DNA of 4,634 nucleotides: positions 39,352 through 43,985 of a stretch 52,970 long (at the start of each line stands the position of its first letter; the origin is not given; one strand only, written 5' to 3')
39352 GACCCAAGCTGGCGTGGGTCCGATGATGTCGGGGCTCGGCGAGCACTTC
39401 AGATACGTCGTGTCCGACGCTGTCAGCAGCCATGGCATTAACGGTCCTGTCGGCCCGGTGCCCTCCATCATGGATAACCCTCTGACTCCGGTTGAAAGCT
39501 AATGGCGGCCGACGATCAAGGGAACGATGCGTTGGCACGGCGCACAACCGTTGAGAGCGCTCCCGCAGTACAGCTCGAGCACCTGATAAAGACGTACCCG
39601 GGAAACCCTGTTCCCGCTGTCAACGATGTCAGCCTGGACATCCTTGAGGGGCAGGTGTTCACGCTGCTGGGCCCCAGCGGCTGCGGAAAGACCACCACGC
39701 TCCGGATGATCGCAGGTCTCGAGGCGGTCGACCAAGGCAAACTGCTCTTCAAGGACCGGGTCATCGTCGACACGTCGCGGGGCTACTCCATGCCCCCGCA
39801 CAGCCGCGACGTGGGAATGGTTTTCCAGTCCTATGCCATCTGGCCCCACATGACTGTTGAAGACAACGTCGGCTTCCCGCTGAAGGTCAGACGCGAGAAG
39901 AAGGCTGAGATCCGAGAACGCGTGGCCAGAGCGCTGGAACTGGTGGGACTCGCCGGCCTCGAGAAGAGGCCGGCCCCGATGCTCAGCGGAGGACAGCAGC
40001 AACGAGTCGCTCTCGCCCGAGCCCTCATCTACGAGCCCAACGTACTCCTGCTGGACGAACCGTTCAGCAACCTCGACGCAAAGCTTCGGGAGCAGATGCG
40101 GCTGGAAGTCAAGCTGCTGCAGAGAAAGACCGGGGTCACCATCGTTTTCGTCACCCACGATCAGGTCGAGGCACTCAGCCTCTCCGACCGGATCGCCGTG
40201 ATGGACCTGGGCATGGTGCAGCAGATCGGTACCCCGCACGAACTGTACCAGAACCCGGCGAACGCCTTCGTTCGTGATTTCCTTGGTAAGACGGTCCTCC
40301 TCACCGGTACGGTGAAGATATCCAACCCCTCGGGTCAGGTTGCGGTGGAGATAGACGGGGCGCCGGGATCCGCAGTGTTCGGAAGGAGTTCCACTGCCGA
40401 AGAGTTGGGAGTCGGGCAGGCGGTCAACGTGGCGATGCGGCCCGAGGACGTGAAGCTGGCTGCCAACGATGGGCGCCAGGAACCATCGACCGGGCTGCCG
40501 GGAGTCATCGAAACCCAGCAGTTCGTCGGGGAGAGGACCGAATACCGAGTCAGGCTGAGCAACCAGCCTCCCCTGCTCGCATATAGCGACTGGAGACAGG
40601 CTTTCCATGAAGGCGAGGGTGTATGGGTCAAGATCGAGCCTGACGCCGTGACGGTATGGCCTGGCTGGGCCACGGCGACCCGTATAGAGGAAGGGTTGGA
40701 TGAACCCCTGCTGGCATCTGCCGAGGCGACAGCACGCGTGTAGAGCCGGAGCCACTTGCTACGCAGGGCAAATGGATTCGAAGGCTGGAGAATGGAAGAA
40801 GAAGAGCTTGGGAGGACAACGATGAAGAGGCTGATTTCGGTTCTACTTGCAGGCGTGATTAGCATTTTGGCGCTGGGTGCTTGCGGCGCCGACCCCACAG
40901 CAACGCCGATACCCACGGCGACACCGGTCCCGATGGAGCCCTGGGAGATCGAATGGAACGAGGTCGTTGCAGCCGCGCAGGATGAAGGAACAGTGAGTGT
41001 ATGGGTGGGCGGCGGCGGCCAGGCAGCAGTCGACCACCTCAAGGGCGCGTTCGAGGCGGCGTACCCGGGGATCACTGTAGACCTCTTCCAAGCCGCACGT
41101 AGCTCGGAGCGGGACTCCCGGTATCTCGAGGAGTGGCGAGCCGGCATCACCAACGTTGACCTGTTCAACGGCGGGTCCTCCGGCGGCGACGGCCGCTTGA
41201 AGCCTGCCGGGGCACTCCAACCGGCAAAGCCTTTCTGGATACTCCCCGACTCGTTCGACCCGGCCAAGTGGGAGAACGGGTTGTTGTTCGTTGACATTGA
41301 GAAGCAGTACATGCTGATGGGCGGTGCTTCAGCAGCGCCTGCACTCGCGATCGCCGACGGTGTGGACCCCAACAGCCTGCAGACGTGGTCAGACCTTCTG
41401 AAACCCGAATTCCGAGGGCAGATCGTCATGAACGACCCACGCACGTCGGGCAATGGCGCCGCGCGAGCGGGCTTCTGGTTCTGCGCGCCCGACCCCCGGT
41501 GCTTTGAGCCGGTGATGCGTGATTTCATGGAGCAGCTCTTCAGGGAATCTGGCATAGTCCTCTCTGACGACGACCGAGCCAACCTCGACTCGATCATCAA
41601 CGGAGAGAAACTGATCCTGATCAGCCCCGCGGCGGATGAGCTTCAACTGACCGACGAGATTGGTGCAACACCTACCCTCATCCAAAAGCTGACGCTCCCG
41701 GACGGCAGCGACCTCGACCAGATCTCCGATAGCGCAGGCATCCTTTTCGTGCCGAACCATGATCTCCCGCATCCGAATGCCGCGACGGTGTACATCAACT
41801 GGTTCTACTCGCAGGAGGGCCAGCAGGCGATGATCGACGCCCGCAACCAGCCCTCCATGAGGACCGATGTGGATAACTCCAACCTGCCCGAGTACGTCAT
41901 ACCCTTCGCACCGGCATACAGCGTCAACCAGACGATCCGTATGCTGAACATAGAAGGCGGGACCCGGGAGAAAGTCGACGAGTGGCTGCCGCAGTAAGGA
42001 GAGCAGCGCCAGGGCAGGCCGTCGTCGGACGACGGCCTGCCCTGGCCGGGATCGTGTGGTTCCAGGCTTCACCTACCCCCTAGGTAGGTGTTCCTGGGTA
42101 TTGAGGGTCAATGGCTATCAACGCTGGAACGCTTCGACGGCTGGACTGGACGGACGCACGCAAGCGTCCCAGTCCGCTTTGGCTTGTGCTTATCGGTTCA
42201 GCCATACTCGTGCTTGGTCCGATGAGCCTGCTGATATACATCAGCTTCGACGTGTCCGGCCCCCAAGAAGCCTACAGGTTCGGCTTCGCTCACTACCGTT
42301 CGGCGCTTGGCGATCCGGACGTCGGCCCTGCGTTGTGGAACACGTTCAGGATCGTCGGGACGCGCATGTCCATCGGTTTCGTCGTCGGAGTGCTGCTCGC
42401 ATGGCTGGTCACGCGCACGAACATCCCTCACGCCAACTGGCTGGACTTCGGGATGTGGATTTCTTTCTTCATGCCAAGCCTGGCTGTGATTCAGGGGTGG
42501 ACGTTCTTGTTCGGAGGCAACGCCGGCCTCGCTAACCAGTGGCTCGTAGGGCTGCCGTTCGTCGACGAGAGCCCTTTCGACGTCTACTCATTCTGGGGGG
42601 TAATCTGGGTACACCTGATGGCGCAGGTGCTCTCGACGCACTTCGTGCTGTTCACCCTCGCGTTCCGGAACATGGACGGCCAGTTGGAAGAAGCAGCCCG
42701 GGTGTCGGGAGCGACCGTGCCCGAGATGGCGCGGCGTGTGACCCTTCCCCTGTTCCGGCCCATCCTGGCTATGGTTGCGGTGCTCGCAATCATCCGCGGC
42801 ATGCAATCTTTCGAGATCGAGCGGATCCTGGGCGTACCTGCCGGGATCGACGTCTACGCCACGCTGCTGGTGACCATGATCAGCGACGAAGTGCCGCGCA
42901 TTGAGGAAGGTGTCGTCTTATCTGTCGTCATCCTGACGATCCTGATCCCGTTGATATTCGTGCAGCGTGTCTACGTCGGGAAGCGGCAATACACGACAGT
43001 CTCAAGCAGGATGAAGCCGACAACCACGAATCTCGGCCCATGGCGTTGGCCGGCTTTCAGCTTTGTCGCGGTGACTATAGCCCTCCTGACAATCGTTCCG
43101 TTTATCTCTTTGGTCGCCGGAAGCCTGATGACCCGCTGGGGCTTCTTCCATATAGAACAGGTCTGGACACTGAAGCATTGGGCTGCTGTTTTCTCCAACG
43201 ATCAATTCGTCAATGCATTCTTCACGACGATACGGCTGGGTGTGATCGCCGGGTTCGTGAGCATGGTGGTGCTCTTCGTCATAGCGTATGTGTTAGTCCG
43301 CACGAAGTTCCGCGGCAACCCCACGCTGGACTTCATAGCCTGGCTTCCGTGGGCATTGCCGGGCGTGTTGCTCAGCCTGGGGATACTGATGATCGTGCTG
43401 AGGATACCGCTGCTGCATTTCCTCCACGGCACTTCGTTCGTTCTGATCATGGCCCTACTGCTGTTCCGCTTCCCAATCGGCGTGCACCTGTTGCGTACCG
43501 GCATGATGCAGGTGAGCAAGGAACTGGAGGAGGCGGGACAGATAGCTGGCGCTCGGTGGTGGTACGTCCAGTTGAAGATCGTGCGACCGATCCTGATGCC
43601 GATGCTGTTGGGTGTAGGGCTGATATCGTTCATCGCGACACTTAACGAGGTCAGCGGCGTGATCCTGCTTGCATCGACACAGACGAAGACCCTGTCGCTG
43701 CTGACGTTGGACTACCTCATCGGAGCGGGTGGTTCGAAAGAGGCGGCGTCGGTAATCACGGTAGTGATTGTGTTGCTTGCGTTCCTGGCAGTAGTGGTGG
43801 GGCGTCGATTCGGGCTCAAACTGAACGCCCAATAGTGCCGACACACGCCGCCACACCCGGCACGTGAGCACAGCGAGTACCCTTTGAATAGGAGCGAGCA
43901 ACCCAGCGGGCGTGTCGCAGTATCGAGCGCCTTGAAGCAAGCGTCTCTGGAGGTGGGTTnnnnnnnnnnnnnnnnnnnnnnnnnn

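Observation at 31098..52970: Large regulator-free aromatic catabolism cluster built from paralog pairs; possibly an undescribed pathway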

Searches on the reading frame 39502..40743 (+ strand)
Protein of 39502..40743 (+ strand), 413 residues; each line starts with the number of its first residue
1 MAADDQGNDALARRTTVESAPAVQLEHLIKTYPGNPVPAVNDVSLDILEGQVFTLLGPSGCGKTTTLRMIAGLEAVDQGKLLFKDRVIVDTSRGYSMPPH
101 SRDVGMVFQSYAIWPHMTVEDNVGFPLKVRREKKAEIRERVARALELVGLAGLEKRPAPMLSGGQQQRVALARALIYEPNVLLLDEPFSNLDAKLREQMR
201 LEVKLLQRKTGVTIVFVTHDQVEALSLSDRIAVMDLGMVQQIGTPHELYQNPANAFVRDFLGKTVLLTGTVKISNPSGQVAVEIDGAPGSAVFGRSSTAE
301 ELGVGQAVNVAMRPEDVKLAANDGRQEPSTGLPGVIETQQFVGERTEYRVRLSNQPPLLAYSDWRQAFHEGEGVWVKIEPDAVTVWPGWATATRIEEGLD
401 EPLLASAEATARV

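Call 4: search_protein_families(library=pfam, proteins=[window:39502-40743:+])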
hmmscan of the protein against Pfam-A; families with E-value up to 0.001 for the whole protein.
window:39502-40743:+ (413 aa): 4 families
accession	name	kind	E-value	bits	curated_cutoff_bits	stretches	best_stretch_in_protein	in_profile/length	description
PF00005.33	ABC_tran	-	5.2e-36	124.7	25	1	40-188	1-136/137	ABC transporter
PF08402.16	TOBE_2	-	1.7e-12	47.7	21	1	310-385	1-75/76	TOBE domain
PF13304.12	AAA_21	-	8.8e-08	33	27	1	148-222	225-301/304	AAA domain, putative AbiEii toxin, Type IV TA system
PF13401.12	AAA_22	-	9.9e-06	26.3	27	1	51-222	6-126/130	AAA domain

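Call 16: search_protein_families(library=ncbifam, proteins=[window:39502-40743:+], max_evalue=0.00001)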
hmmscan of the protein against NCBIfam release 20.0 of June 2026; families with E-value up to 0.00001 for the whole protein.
window:39502-40743:+ (413 aa): 184 families (the best 25 are shown)
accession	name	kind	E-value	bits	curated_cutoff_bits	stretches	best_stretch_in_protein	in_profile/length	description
NF006987.0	PRK09452.1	equivalog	1.2e-103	346.7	482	1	15-356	10-337/378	spermidine/putrescine ABC transporter ATP-binding protein PotA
TIGR03265.1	PhnT2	equivalog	2.3e-100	336.2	457.7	1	23-380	5-346/353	putative 2-aminoethylphosphonate ABC transporter ATP-binding protein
TIGR01187.1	potA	subfamily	3e-96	322.3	355.6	1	55-359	1-294/325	polyamine ABC transporter ATP-binding protein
NF008653.0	PRK11650.1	subfamily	1.7e-94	316.8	432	1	22-385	3-346/357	sn-glycerol-3-phosphate ABC transporter ATP-binding protein UgpC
NF043075.1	MMSYN1_0197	equivalog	9.2e-94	314.2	550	1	23-384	3-337/341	spermidine/putrescine ABC transporter ATP-binding protein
NF040933.2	ABC_arch_GlcV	equivalog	5.1e-91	305.2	450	1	23-385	3-356/357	glucose ABC transporter ATP-binding protein GlcV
NF008233.0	PRK11000.1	equivalog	7.3e-84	281.7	568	1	22-362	3-328/369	maltose/maltodextrin ABC transporter ATP-binding protein MalK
NF008513.0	PRK11432.1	equivalog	3.1e-83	279.6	496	1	23-383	7-344/351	ferric ABC transporter ATP-binding protein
TIGR03258.1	PhnT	equivalog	1.4e-82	277.6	499.15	1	20-383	6-354/359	2-aminoethylphosphonate ABC transport system ATP-binding subunit PhnT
NF008621.0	PRK11607.1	equivalog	8.3e-79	265.1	613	1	18-375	15-359/377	putrescine ABC transporter ATP-binding subunit PotG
TIGR00968.1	3a0106s01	subfamily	2.2e-78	263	342.75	1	37-264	13-234/237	sulfate ABC transporter ATP-binding protein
NF040840.2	tungstate_WtpC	equivalog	1.3e-73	248.3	440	1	39-323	15-282/347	tungstate ABC transporter ATP-binding protein WtpC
NF008105.0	PRK10851.1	equivalog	2.1e-71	240.5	502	1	39-274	17-250/362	sulfate/thiosulfate ABC transporter ATP-binding protein CysA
TIGR01186.1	proV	subfamily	1.6e-68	231.4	326.6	1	39-267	8-236/363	betaine/proline/choline family ABC transporter ATP-binding protein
TIGR03415.1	ABC_choXWV_ATP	equivalog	1e-61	209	483.75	1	37-264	37-268/382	choline ABC transporter ATP-binding protein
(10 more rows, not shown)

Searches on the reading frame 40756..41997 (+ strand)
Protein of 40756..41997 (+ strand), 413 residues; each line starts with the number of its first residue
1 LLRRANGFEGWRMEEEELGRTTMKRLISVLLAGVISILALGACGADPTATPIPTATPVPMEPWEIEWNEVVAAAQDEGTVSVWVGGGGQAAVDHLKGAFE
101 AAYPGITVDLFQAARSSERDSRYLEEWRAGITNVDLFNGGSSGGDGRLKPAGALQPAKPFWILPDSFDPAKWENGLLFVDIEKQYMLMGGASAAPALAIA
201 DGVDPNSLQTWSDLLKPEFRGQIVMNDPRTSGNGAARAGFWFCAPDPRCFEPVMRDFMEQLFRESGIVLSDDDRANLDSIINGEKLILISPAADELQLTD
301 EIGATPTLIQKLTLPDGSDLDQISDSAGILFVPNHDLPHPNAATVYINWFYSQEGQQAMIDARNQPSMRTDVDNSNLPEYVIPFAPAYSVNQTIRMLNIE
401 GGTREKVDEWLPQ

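Call 4: search_protein_families(library=pfam, proteins=[window:40756-41997:+])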
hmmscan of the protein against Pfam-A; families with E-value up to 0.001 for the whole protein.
window:40756-41997:+ (413 aa): 3 families
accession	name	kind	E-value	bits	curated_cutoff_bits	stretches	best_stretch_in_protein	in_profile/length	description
PF13416.11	SBP_bac_8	-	1.8e-09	38.2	27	1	98-375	5-268/279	Bacterial extracellular solute-binding protein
PF13343.11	SBP_bac_6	-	1e-06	28.8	24.6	1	209-232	81-104/245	Bacterial extracellular solute-binding protein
PF13531.11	SBP_bac_11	-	7e-05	23.1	25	0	193-358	79-220/227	Bacterial extracellular solute-binding protein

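Call 16: search_protein_families(library=ncbifam, proteins=[window:40756-41997:+], max_evalue=0.00001)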
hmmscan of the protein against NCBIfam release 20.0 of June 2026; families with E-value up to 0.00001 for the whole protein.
window:40756-41997:+ (413 aa): 0 families

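Call 39: search_solved_structures(query=window:40756-41997:+, max_evalue=0.01)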
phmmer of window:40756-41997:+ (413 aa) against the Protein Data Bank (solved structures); distinct sequences matched with E-value up to 0.01: 4.
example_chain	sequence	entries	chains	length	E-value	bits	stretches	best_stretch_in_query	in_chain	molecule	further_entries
8x1a_B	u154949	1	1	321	0.00025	23.1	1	209-270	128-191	Iron(III) ABC transporter, periplasmic iron-compound-binding protein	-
1poy_1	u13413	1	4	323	0.00025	23.1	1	196-257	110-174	SPERMIDINE/PUTRESCINE-BINDING PROTEIN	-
1pot_A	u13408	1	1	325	0.00026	23.1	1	196-257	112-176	SPERMIDINE/PUTRESCINE-BINDING PROTEIN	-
8y5h_E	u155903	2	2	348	0.00027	23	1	196-257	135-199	Spermidine/putrescine-binding periplasmic protein | Putrescine-binding periplasmic protein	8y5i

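Call 90: find_homologous_proteins(query=window:40822-41997:+, max_evalue=0.00001)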
Query window:40822-41997:+ (391 aa): 244 proteins with E <= 0.00001 among 8000 candidates; the best 120 are listed.
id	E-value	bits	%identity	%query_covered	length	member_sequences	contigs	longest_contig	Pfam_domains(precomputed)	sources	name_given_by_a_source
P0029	5.1e-259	877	98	100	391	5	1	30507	PF13416.12,PF13343.12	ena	-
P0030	4.3e-238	808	89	100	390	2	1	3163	PF13416.12,PF13343.12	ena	-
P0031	1.6e-231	786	87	100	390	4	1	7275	PF13416.12,PF13343.12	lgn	-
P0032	2.1e-171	588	66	100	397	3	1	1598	PF13416.12,PF13343.12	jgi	-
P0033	2.7e-163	562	62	99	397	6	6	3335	PF13416.12,PF13343.12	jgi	-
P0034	1.6e-108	381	51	95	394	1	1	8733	PF13416.12,PF13343.12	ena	-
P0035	3.7e-106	373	49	92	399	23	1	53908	-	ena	-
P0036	1.6e-100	355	52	78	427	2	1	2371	PF13416.12,PF13343.12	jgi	-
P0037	4.4e-100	353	47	92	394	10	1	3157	PF13343.12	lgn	-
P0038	3.8e-93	331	47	92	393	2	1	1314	PF13531.12,PF13343.12,PF01547.31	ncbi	-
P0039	3.3e-90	321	47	92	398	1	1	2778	PF13531.12,PF13343.12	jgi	jgi:ABC-type Fe3+ transport system substrate-binding protein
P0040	3.7e-85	304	42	99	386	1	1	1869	PF13531.12,PF13416.12,PF13343.12,PF01547.31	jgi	jgi:ABC-type Fe3+ transport system substrate-binding protein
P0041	9.5e-83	296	39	100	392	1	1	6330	PF13416.12,PF13343.12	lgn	-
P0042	3.2e-80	288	46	81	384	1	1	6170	PF13531.12,PF13416.12,PF01547.31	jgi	jgi:ABC-type Fe3+ transport system substrate-binding protein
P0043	7.9e-79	283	45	81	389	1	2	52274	PF13531.12,PF13343.12,PF01547.31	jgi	jgi:iron(III) transport system substrate-binding protein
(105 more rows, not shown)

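Call 99: predict_structure(alignment_id=A4)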
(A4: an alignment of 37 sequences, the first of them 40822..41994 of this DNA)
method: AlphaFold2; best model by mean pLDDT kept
length: 391 residues; sequences in the alignment: 37
mean_pLDDT: 90.1   pTM: 0.86
mean pLDDT of the five models: 90.1, 90.0, 89.3, 88.5, 88.2
residues with pLDDT >= 90: 278; 70-90: 86; 50-70: 21; < 50: 6
segments of 3 or more residues with pLDDT < 50: 1-3
pLDDT, mean of each block of 10 residues (from residue 1): 50 52 62 88 98 99 94 98 98 91 95 93 90 97 97 89 94 95 97 98 90 90 79 93 96 96 97 92 94 89 92 97 99 98 95 94 83 76 91 70
secondary structure, 60 per line:
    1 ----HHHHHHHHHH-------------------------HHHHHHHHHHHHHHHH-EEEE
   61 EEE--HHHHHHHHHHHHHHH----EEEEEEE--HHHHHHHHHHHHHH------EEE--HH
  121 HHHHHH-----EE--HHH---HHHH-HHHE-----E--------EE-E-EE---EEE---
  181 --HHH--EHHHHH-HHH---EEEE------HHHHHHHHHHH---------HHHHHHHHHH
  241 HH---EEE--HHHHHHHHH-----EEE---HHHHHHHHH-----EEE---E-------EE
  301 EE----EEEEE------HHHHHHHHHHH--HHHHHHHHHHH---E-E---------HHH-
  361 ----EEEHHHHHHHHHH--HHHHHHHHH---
elements in order: H5-14 H40-55 E57-63 H66-80 E85-91 H94-107 E114-116 H119-126 H142-145 E175-177 H189-193 E201-204 H211-221 H231-242 E246-248 H251-259 E265-267 H271-279 E285-287 E299-302 E307-311 H318-328 H331-341 E365-367 H368-377 H380-388

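Call 101: fold_search(model_id=the predicted structure, library=pdb)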
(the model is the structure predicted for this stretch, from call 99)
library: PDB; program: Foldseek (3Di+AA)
matches with E <= 10: 880; with E <= 0.001: 527
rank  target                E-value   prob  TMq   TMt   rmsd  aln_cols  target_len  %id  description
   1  7f6q                  7.9e-17  1.00  0.64  0.73   4.4       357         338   17  Crystal structure of metal-citrate-binding mutant (S79A) protein (MctA) of ABC transporter in apo state (released 2021-12-01)
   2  7f6s                  1.7e-16  1.00  0.65  0.74   4.3       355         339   17  Crystal structure of metal-citrate-binding mutant (T199A) protein (MctA) of ABC transporter in apo state (released 2021-12-01)
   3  7f6u                  6.9e-16  1.00  0.65  0.74   4.8       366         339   17  Crystal structure of metal-citrate-binding mutant (Y221A) protein (MctA) of ABC transporter in apo state (released 2021-12-01)
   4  7f6r                  8.8e-16  1.00  0.65  0.74   4.3       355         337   17  Crystal structure of metal-citrate-binding mutant (S164A) protein (MctA) of ABC transporter in apo state (released 2021-12-01)
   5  7f6f_A                9.9e-16  1.00  0.62  0.70   4.9       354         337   18  Crystal structure of metal-citrate-binding protein (MctA) of ABC transporter endogenously bound to Mg2+-citrate comple (released 2021-12-01)
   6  7f6k_C                1.0e-15  1.00  0.61  0.71   5.1       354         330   18  Crystal structure of metal-citrate-binding protein (MctA) of ABC transporter endogenously bound to citrate (released 2021-12-01)
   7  7f6e_C                1.3e-15  1.00  0.61  0.69   4.9       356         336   18  Crystal structure of metal-citrate-binding protein (MctA) of ABC transporter endogenously bound to Mg2+-citrate comple (released 2021-12-01)
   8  7f6t                  1.6e-15  1.00  0.65  0.74   4.6       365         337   17  Crystal structure of metal-citrate-binding mutant (Y221F) protein (MctA) of ABC transporter in apo state (released 2021-12-01)
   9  7f6e_A                1.7e-15  1.00  0.61  0.68   5.0       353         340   18  Crystal structure of metal-citrate-binding protein (MctA) of ABC transporter endogenously bound to Mg2+-citrate comple (released 2021-12-01)
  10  7f6k_B                2.0e-15  1.00  0.61  0.69   5.1       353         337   18  Crystal structure of metal-citrate-binding protein (MctA) of ABC transporter endogenously bound to citrate (released 2021-12-01)
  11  7f6e_B                3.1e-15  1.00  0.62  0.69   5.0       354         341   18  Crystal structure of metal-citrate-binding protein (MctA) of ABC transporter endogenously bound to Mg2+-citrate comple (released 2021-12-01)
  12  7f6p_A                4.2e-15  1.00  0.60  0.68   5.2       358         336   18  Crystal structure of metal-citrate-binding mutant (D28A) protein (MctA) of ABC transporter endogenously bound to citra (released 2021-12-01)
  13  6fjl_A                6.4e-15  1.00  0.55  0.60   7.0       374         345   18  Structure of IbpS from Dickeya dadantii (released 2019-02-06)
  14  7f6n_A                7.7e-15  1.00  0.60  0.68   5.0       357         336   17  Crystal structure of metal-citrate-binding mutant (S26A) protein (MctA) of ABC transporter endogenously bound to Mg2+- (released 2021-12-01)
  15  3od7                  2.0e-14  1.00  0.62  0.76   4.5       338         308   18  Haemophilus influenzae ferric binding protein A -Iron Loaded (released 2010-09-15)
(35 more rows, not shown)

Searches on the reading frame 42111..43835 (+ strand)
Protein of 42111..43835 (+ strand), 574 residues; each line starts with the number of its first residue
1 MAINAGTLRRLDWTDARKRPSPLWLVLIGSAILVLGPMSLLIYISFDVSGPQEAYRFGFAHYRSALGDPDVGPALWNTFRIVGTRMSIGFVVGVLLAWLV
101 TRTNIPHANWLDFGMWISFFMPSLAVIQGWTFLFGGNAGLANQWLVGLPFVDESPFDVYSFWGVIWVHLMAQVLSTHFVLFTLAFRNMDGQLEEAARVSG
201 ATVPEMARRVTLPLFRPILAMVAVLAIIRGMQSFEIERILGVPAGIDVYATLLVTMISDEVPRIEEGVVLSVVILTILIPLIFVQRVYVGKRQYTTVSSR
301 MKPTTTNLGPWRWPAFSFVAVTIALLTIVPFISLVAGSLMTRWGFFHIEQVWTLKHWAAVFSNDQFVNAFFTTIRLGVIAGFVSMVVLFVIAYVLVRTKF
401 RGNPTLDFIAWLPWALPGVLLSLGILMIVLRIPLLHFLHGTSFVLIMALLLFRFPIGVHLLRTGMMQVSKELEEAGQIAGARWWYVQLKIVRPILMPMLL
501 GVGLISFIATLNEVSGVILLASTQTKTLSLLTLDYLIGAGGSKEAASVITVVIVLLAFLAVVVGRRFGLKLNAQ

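Call 5: search_protein_families(library=pfam, proteins=[window:42111-43835:+])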
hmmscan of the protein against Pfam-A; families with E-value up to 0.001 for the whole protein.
window:42111-43835:+ (574 aa): 1 family
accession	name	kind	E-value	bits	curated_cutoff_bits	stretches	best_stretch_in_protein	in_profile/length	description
PF00528.27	BPD_transp_1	-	6.8e-11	42.7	26.4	2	396-562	10-177/184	Binding-protein-dependent transport system inner membrane component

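Call 16: search_protein_families(library=ncbifam, proteins=[window:42111-43835:+], max_evalue=0.00001)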
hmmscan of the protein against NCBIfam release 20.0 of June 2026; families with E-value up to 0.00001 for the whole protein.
window:42111-43835:+ (574 aa): 17 families
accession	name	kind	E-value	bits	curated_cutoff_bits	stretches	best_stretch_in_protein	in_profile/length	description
TIGR03262.1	PhnU2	equivalog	4.5e-41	141.1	593.25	1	28-565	15-530/546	putative 2-aminoethylphosphonate ABC transporter permease subunit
NF011624.0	PRK15050.1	equivalog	8.6e-29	100.6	247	2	28-259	28-254/297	2-aminoethylphosphonate ABC transporter permease subunit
TIGR00969.1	3a0106s02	subfamily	3.7e-21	75.8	240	2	53-286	41-267/272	sulfate ABC transporter permease subunit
TIGR03226.1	PhnU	equivalog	5e-20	72.2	283.45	1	24-275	45-288/311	2-aminoethylphosphonate ABC transporter permease subunit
TIGR02141.1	modB_ABC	equivalog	1.4e-18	67.3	182.6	1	373-563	3-201/208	molybdate ABC transporter permease subunit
TIGR02139.1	permease_CysT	equivalog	2.1e-18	66.9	246.1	2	323-562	16-253/265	sulfate ABC transporter permease subunit CysT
TIGR01581.1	Mo_ABC_porter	hypoth_equivalog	1.3e-17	64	210.3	2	363-563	16-225/225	ABC transporter permease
NF008208.0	PRK10971.1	equivalog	4.1e-17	62.6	415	2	345-571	36-274/277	sulfate/thiosulfate ABC transporter permease CysT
NF006939.0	PRK09421.1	equivalog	1.3e-15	57.4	262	1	364-564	6-217/230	molybdate ABC transporter permease subunit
NF040839.1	tungstate_WtpB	equivalog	1.6e-13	50.9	340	1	356-560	32-243/251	tungstate ABC transporter permease WtpB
NF007044.0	PRK09497.1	equivalog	2.4e-11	43.6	348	1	32-257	21-245/285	spermidine/putrescine ABC transporter permease PotB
NF007047.0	PRK09500.1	equivalog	4.2e-11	43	326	1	317-564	9-248/257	spermidine/putrescine ABC transporter permease PotC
TIGR03255.1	PhnV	equivalog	2.9e-10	40.3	358.7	1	317-561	17-258/270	2-aminoethylphosphonate ABC transport system, membrane component PhnV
NF008231.0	PRK10998.1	equivalog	1.1e-09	38.3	261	1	163-239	161-235/296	maltose ABC transporter permease MalG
NF008620.0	PRK11602.1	equivalog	1.1e-09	37.9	442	1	38-234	29-218/291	sulfate/thiosulfate ABC transporter permease CysW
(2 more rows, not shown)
